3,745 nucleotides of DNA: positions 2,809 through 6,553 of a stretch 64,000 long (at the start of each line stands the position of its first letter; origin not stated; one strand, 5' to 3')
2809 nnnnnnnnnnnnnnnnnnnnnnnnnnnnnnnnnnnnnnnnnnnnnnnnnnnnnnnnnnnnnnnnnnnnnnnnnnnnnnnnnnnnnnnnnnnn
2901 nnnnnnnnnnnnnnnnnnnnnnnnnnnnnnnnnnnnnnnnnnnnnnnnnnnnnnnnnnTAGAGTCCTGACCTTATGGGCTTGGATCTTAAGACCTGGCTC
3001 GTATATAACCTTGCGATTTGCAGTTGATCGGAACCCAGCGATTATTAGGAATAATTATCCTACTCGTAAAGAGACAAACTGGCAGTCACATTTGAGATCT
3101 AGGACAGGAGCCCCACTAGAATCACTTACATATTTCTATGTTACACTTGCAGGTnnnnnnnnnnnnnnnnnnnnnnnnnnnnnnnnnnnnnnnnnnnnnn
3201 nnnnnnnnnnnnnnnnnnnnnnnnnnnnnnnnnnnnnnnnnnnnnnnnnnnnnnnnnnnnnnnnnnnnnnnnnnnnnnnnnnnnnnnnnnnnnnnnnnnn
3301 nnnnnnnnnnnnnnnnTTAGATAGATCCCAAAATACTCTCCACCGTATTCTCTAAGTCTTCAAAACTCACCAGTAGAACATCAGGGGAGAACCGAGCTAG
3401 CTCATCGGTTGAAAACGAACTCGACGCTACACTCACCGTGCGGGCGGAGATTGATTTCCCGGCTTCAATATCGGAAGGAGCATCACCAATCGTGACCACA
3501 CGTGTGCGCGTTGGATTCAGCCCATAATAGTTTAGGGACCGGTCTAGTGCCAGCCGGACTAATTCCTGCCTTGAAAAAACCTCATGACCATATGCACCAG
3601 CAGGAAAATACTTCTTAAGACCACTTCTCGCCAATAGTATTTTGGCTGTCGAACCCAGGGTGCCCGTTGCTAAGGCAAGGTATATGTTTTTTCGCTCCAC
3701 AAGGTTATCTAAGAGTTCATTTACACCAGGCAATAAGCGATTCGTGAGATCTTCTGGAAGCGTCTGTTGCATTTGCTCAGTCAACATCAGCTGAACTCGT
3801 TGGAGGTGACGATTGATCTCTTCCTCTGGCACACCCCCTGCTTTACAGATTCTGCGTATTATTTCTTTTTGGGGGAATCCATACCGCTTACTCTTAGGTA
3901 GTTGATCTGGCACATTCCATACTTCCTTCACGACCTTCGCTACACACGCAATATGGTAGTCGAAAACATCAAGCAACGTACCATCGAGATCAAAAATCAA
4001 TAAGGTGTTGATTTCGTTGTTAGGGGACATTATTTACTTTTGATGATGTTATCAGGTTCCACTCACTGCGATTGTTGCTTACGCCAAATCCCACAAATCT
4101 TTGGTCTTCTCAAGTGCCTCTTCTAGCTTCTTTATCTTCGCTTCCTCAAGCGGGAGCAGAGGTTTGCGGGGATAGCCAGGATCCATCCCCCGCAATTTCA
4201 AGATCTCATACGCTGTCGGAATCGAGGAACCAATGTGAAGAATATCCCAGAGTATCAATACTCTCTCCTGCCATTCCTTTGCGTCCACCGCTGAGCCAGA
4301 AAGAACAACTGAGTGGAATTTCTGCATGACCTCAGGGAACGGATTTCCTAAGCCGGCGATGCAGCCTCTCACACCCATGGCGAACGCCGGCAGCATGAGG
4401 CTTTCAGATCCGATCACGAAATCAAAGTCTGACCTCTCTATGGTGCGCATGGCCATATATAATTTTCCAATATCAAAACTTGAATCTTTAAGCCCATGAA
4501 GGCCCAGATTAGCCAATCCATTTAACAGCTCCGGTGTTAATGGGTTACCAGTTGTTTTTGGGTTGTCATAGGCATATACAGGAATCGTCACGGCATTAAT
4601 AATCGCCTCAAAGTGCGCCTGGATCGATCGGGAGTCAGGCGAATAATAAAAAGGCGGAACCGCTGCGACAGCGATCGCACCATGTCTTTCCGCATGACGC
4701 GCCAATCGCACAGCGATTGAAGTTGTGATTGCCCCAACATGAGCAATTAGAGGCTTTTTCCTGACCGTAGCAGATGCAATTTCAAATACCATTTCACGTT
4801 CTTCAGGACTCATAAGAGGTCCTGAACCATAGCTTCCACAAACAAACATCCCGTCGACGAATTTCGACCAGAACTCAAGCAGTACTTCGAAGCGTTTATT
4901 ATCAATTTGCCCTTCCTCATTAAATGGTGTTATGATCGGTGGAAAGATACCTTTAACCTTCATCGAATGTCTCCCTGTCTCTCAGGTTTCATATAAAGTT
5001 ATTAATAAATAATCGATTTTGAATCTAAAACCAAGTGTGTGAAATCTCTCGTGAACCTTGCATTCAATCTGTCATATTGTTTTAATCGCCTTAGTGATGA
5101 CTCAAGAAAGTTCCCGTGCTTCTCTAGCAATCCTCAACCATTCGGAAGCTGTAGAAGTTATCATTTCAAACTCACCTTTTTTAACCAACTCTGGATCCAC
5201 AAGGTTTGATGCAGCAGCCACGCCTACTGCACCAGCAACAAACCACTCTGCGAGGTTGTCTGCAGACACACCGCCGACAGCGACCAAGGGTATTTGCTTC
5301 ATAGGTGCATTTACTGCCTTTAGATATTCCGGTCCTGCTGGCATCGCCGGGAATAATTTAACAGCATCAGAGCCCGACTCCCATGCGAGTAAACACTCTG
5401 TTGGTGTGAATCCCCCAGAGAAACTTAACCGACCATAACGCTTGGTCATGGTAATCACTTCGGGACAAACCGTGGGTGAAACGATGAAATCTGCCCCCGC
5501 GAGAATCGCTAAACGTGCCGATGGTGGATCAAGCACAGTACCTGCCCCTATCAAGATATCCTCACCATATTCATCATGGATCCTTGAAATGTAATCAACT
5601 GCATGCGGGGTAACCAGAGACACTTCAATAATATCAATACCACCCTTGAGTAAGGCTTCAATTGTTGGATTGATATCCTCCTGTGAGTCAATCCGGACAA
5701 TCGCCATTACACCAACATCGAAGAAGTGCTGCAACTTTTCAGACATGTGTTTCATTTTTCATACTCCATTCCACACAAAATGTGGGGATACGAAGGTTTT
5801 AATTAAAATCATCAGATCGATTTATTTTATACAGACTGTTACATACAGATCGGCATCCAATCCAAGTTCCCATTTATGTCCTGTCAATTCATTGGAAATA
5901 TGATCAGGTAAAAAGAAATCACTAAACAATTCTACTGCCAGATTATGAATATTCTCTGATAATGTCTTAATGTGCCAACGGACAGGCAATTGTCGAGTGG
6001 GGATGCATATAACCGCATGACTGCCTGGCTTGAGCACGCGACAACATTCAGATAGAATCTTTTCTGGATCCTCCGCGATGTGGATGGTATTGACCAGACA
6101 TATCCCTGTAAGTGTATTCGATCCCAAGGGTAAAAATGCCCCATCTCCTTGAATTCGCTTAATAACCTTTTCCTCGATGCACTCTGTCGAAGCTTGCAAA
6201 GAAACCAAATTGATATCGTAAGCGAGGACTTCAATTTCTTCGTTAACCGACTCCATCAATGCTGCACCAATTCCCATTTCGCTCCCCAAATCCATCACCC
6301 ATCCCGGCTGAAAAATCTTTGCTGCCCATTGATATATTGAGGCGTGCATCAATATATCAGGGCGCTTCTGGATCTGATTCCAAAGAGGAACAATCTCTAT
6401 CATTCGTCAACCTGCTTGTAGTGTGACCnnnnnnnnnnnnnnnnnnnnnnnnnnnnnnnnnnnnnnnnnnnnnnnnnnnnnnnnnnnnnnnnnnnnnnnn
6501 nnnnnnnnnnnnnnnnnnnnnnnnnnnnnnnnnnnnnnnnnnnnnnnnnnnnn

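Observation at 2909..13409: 10.5-kb PTS/sugar-lactone operon bracketed by a direct repeat of the 3' half of initiator tRNA-Met (integrase-less island)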

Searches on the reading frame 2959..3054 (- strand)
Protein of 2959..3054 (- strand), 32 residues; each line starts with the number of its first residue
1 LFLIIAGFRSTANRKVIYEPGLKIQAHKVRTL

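Call 41: search_protein_families(library=pfam, max_evalue=10, proteins=[window:2959-3054:-])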
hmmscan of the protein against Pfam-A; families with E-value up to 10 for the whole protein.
seq(32 aa): 0 families

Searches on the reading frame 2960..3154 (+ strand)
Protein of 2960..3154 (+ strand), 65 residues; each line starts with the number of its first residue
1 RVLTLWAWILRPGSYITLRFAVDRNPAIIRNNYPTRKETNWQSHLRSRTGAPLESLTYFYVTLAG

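Call 41: search_protein_families(library=pfam, max_evalue=10, proteins=[window:2960-3154:+])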
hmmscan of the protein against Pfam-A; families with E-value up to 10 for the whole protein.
seq(65 aa): 1 family
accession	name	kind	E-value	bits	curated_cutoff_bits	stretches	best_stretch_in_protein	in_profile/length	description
PF12874.13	zf-met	-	0.23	12.3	21.2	1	36-48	11-23/25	Zinc-finger of C2H2 type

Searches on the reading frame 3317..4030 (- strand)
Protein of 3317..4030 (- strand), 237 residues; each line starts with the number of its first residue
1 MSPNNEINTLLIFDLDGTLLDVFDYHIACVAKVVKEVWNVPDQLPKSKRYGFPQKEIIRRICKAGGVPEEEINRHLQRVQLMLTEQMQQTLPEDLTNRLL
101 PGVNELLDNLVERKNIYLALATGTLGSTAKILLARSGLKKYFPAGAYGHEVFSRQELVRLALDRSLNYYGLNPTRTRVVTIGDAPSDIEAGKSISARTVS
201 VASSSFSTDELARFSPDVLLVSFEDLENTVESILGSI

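Call 7: search_protein_families(library=pfam, proteins=[window:3317-4030:-])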
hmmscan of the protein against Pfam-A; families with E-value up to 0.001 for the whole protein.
window:3317-4030:- (237 aa): 4 families
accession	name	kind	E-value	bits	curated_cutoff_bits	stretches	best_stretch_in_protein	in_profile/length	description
PF13419.12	HAD_2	-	1.1e-18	68.5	23.8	1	11-200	1-177/178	Haloacid dehalogenase-like hydrolase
PF00702.32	Hydrolase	-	5e-12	47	26.4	1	10-193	3-189/191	haloacid dehalogenase-like hydrolase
PF12710.13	HAD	-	1.3e-08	36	27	1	12-190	2-187/189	haloacid dehalogenase-like hydrolase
PF13242.12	Hydrolase_like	-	2e-07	31.3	22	1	160-225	8-74/75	HAD-hyrolase-like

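Call 53: find_homologous_proteins(query=window:3317-4030:-, max_evalue=1e-40)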
Query window:3317-4030:- (237 aa): 32 proteins with E <= 1e-40 among 1187 candidates.
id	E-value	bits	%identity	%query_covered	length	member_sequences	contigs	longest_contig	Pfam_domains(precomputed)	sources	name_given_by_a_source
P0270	3.7e-149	512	100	100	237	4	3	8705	PF13419.13,PF00702.33,PF13242.13,PF12710.14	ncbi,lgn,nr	ncbi:MAG: HAD hydrolase-like protein [Anaerolineales bacterium]|nr:HAD hydrolase-like protein [Anaer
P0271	7.1e-120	417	82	100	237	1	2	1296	PF13419.13,PF00702.33,PF13242.13,PF12710.14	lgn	-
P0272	4.7e-117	408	78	100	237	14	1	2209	PF13419.13,PF00702.33,PF13242.13,PF12710.14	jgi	jgi:phosphoglycolate phosphatase-like HAD superfamily hydrolase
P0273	2.3e-116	405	79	100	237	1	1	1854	PF13419.13,PF00702.33,PF13242.13,PF12710.14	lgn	-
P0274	1.2e-115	403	78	100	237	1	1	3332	PF13419.13,PF00702.33,PF13242.13,PF12710.14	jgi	jgi:phosphoglycolate phosphatase-like HAD superfamily hydrolase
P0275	2.3e-115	402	78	100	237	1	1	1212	PF13419.13,PF00702.33,PF13242.13,PF12710.14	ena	-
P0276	2.0e-113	396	77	100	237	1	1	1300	PF13419.13,PF00702.33,PF13242.13,PF12710.14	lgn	-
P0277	3.6e-113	395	76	100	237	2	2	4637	PF13419.13,PF00702.33,PF13242.13,PF12710.14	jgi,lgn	jgi:phosphoglycolate phosphatase-like HAD superfamily hydrolase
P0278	6.1e-111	388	76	100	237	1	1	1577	PF13419.13,PF00702.33,PF13242.13,PF12710.14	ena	-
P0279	7.2e-110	384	77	100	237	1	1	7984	PF13419.13,PF00702.33,PF13242.13,PF12710.14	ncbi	-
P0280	9.3e-110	384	75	100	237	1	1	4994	PF13419.13,PF00702.33,PF13242.13,PF12710.14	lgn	-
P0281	1.4e-107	376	75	100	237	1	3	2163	PF13419.13,PF00702.33,PF13242.13,PF12710.14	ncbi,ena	-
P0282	1.4e-106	373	73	100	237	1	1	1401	PF13419.13,PF00702.33,PF13242.13,PF12710.14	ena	-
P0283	4.8e-86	306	63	96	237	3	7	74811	PF13419.13,PF00702.33,PF13242.13,PF12710.14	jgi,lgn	jgi:phosphoglycolate phosphatase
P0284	7.2e-85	302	59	99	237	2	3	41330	PF13419.13,PF00702.33,PF13242.13,PF12710.14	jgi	jgi:phosphoglycolate phosphatase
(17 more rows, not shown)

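Call 54: find_encoding_contigs(protein=P0271, flank=10000, max_places=4)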
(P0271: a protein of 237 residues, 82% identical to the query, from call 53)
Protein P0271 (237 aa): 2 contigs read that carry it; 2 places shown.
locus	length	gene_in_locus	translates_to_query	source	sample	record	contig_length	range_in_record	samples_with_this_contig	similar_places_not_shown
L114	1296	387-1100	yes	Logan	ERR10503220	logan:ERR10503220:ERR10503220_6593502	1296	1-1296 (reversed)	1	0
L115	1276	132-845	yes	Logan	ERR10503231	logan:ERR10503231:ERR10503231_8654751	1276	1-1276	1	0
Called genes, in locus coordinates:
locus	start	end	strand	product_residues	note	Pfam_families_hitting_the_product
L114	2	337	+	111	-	?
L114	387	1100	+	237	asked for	PF00702:Hydrolase, PF12710:HAD, PF13419:HAD_2, PF13242:Hydrolase_like (weak)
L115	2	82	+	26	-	?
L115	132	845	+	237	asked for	PF00702:Hydrolase, PF12710:HAD, PF13419:HAD_2, PF13242:Hydrolase_like (weak)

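Call 55: find_encoding_contigs(protein=P0279, flank=10000, max_places=4)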
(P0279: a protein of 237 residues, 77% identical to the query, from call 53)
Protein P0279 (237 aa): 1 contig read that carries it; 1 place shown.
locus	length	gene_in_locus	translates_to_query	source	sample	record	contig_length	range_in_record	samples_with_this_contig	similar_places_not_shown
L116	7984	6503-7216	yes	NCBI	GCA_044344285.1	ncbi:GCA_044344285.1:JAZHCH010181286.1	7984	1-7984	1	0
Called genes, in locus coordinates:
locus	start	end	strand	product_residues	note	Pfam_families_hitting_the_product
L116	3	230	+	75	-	?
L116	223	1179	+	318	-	PF02126:PTE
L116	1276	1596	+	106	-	PF02302:PTS_IIB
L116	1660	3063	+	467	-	PF03611:EIIC-GAT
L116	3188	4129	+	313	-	PF02126:PTE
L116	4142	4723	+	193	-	PF08241:Methyltransf_11, PF13649:Methyltransf_25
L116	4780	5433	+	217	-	PF01081:Aldolase, PF02581:TMP-TENI (faint)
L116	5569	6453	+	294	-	PF00701:DHDPS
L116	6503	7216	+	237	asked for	PF00702:Hydrolase, PF12710:HAD (weak), PF13419:HAD_2, PF13242:Hydrolase_like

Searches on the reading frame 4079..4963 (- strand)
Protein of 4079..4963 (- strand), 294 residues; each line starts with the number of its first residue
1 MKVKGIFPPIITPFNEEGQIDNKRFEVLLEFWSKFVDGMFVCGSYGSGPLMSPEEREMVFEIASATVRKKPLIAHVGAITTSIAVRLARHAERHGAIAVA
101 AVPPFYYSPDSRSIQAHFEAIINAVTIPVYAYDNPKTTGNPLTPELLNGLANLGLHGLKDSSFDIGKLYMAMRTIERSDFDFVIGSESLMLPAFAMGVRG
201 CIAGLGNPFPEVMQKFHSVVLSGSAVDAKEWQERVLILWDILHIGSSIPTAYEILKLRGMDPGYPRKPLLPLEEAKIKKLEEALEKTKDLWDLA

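Call 7: search_protein_families(library=pfam, proteins=[window:4079-4963:-])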
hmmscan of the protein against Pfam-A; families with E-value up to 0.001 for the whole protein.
window:4079-4963:- (294 aa): 1 family
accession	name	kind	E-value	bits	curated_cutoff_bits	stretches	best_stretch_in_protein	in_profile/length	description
PF00701.28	DHDPS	-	2.4e-50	171.4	22.1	1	3-286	2-288/289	Dihydrodipicolinate synthetase family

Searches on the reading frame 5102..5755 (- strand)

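Call 7: search_protein_families(library=pfam, proteins=[window:5102-5755:-])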
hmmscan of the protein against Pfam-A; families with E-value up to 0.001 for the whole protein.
window:5102-5755:- (217 aa): 2 families
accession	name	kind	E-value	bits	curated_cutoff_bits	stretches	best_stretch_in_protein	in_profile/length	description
PF01081.25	Aldolase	-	1.3e-37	129.6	27.8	1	15-200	9-194/196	KDPG and KHG aldolase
PF02581.23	TMP-TENI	-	9.5e-07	28.8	27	1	138-184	134-179/180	Thiamine monophosphate synthase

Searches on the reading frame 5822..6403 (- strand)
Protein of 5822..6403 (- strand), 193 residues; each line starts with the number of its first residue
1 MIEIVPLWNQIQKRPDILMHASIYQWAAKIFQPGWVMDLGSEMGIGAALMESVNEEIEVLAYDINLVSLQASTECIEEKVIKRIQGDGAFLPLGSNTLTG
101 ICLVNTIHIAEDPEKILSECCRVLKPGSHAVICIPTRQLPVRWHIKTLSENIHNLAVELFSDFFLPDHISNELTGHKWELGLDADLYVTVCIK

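Call 7: search_protein_families(library=pfam, proteins=[window:5822-6403:-])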
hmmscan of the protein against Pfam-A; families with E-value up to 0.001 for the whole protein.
window:5822-6403:- (193 aa): 5 families
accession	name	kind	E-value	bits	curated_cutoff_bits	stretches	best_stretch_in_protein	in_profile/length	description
PF08241.18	Methyltransf_11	-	1.5e-11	45.2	21.2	1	38-132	2-95/95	Methyltransferase domain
PF13649.12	Methyltransf_25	-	1.9e-07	32.1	27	1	36-127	1-96/97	Methyltransferase domain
PF13847.12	Methyltransf_31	-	4.8e-06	26.8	27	1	36-151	7-128/145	Methyltransferase domain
PF01209.24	Ubie_methyltran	-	8.4e-06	25.7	20.1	1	44-138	60-156/233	ubiE/COQ5 methyltransferase family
PF13489.12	Methyltransf_23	-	5.2e-05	23.5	27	1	27-142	17-124/164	Methyltransferase domain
